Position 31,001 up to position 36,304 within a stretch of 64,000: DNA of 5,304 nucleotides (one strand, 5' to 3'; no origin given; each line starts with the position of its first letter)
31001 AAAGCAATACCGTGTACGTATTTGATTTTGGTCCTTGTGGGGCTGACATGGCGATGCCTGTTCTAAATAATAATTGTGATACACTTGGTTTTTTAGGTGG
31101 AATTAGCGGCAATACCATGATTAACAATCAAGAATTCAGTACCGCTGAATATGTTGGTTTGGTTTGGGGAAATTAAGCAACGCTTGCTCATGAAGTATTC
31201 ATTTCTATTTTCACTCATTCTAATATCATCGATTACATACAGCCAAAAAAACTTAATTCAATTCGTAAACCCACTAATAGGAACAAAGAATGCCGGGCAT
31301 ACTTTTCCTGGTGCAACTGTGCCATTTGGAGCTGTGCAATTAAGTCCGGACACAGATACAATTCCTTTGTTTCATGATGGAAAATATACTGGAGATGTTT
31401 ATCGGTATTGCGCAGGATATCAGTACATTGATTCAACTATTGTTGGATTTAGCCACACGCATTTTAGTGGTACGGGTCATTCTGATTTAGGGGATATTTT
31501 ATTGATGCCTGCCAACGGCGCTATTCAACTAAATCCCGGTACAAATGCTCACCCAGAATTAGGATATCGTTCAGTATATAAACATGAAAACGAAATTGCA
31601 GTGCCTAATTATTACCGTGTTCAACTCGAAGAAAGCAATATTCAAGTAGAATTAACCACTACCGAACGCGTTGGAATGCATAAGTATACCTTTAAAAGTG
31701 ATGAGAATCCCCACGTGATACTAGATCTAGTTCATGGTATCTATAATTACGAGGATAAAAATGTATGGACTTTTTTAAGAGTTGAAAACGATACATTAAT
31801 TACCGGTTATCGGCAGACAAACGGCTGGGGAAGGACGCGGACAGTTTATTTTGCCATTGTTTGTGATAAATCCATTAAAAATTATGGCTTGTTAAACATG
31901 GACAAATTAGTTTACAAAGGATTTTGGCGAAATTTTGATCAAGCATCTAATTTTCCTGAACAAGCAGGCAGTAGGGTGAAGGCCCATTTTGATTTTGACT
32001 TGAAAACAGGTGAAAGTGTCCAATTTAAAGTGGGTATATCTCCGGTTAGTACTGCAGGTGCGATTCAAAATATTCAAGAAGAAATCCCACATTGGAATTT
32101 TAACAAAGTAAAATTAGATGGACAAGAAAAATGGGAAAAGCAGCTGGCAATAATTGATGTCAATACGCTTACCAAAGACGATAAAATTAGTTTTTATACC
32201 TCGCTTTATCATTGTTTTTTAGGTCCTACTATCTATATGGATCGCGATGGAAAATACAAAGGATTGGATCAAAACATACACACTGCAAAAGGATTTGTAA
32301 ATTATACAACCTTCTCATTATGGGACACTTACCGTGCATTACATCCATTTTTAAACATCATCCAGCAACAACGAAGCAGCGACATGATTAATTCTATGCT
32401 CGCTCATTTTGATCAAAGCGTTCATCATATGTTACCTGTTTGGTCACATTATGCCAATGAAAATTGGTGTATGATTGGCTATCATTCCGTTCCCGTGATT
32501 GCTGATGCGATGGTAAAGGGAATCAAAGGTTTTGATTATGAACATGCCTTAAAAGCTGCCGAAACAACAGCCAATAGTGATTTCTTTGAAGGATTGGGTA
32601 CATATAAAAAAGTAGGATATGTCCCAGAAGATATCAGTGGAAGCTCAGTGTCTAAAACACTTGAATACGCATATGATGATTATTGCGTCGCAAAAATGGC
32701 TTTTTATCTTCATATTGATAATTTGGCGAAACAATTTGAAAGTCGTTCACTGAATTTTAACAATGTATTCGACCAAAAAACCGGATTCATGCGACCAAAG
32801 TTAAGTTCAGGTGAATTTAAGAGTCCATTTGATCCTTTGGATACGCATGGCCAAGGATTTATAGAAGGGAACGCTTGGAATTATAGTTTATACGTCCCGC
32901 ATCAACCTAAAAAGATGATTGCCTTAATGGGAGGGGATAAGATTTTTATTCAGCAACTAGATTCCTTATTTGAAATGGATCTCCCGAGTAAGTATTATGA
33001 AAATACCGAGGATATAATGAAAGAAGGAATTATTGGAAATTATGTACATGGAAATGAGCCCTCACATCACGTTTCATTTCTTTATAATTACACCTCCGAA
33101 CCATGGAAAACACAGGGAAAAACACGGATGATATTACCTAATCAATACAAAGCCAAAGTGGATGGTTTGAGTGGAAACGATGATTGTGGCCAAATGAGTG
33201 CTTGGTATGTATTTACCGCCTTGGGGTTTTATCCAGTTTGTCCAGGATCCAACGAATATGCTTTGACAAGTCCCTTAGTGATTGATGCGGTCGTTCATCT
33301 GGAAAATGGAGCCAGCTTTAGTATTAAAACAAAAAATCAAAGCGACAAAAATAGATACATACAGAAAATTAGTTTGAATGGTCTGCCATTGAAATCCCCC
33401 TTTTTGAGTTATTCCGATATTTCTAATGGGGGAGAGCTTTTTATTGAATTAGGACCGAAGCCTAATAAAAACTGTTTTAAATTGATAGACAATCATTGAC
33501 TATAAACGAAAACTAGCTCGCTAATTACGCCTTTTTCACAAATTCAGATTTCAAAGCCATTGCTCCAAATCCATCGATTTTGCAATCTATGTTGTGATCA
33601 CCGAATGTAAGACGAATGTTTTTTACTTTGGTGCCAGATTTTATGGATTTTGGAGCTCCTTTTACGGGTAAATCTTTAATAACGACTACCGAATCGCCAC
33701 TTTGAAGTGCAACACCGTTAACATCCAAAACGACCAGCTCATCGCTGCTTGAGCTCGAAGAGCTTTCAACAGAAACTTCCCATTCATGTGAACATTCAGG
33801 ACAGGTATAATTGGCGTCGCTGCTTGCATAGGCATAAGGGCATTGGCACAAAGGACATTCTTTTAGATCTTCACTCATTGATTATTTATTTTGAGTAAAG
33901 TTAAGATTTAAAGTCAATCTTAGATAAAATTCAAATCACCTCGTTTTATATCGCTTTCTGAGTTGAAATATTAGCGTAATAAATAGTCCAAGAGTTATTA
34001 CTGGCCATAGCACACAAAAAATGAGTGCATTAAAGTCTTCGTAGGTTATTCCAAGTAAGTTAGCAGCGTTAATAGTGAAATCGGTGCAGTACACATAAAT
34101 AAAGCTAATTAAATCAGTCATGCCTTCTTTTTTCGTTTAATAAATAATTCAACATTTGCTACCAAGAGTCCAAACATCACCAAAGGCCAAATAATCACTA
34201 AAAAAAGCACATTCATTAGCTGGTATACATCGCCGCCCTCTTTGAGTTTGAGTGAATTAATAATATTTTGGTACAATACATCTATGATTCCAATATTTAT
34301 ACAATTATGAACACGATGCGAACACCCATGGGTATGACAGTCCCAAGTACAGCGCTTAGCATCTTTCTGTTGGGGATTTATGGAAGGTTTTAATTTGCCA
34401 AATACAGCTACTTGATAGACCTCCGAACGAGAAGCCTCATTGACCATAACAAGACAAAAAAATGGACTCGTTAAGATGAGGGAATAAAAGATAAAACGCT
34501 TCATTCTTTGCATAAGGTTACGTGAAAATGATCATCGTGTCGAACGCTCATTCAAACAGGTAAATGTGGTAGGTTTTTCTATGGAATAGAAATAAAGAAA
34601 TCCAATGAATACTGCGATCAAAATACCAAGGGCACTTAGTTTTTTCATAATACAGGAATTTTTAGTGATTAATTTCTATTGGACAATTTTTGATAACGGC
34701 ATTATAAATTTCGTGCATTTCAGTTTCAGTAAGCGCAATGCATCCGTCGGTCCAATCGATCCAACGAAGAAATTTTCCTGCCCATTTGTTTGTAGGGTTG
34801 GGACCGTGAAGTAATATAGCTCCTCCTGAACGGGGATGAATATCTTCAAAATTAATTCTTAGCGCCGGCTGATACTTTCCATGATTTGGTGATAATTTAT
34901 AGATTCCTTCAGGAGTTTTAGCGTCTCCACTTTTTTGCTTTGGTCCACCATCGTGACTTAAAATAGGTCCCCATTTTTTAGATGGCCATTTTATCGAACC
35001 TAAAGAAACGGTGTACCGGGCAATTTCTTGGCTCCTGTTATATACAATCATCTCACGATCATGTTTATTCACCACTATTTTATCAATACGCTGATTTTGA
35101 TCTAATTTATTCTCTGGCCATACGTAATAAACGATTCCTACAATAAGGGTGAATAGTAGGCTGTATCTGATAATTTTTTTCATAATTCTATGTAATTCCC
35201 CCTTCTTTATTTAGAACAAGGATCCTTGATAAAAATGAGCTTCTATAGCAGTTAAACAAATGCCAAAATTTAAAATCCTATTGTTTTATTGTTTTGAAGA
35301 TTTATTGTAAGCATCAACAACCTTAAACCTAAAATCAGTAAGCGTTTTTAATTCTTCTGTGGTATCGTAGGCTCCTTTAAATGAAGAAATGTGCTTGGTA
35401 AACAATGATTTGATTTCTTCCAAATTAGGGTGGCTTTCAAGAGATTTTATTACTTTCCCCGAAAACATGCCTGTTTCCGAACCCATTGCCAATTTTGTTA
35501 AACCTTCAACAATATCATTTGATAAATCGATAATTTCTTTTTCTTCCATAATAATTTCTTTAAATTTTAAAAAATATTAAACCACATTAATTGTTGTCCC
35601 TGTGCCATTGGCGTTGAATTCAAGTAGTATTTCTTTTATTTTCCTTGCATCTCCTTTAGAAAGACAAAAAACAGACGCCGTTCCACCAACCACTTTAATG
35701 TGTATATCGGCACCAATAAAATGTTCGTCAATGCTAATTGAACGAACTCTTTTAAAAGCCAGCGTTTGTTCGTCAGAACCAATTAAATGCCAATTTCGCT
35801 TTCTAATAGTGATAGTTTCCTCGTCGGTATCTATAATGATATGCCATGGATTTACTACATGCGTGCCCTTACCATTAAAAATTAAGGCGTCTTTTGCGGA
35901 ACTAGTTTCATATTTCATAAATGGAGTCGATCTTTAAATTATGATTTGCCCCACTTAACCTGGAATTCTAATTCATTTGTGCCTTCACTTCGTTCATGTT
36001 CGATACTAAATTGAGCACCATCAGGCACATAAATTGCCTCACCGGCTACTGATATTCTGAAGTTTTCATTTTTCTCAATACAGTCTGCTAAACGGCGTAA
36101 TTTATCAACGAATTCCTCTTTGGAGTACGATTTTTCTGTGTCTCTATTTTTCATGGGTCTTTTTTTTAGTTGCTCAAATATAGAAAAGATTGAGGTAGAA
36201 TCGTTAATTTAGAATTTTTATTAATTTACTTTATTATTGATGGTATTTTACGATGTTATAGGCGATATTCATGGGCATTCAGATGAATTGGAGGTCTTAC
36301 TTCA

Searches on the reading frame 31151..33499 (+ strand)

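Call 80: search_protein_families(library=pfam, proteins=[window:31151-33499:+], max_evalue=0.0001)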
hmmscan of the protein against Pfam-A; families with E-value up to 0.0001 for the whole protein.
window:31151-33499:+ (782 aa): 2 families
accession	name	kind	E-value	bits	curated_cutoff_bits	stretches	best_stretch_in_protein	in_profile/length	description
PF07971.18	Glyco_hydro_92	-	3.4e-171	570.7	24.6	1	304-768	2-463/464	Glycosyl hydrolase family 92 catalytic domain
PF17678.7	Glyco_hydro_92N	-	1.4e-76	257.9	34.5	1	38-297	1-236/236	Glycosyl hydrolase family 92 N-terminal domain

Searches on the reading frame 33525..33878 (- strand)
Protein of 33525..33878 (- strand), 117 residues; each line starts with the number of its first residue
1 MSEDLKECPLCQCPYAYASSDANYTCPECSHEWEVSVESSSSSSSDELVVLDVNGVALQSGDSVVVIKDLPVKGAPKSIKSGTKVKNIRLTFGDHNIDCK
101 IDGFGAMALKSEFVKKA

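Call 46: search_protein_families(library=pfam, proteins=[window:33525-33878:-], max_evalue=0.01)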
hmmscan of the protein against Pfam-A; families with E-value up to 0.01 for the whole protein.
window:33525-33878:- (117 aa): 3 families
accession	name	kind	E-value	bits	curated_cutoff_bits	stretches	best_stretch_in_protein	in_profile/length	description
PF03831.20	YjdM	-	8.2e-32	109.3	23.2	1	50-117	1-69/69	PhnA domain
PF22191.2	IBR_1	-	9.8e-06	25.8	27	1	3-33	1-31/47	IBR domain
PF08274.17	Zn_Ribbon_YjdM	-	3.8e-05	24.1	30.8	1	7-34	4-30/30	PhnA Zinc-Ribbon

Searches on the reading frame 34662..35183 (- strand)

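Call 46: search_protein_families(library=pfam, proteins=[window:34662-35183:-], max_evalue=0.01)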
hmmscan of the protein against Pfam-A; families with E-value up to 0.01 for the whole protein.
window:34662-35183:- (173 aa): 1 family
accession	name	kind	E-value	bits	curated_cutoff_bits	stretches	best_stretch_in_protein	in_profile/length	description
PF03734.19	YkuD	-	9.2e-16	59.2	23.4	1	35-171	3-146/146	L,D-transpeptidase catalytic domain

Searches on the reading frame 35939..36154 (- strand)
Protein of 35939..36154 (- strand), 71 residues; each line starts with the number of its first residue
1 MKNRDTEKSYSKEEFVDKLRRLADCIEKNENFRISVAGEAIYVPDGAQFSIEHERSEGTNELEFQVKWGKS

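Call 45: search_protein_families(library=phrogs, proteins=[window:35939-36154:-], max_evalue=0.01)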
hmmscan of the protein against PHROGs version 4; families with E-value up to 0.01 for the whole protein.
window:35939-36154:- (71 aa): 0 families

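Call 46: search_protein_families(library=pfam, proteins=[window:35939-36154:-], max_evalue=0.01)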
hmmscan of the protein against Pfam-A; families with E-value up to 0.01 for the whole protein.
window:35939-36154:- (71 aa): 1 family
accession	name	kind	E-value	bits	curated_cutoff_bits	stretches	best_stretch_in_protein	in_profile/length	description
PF20068.4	Amphi-Trp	-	8.4e-07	29.4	27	1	5-69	8-79/93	Amphi-Trp domain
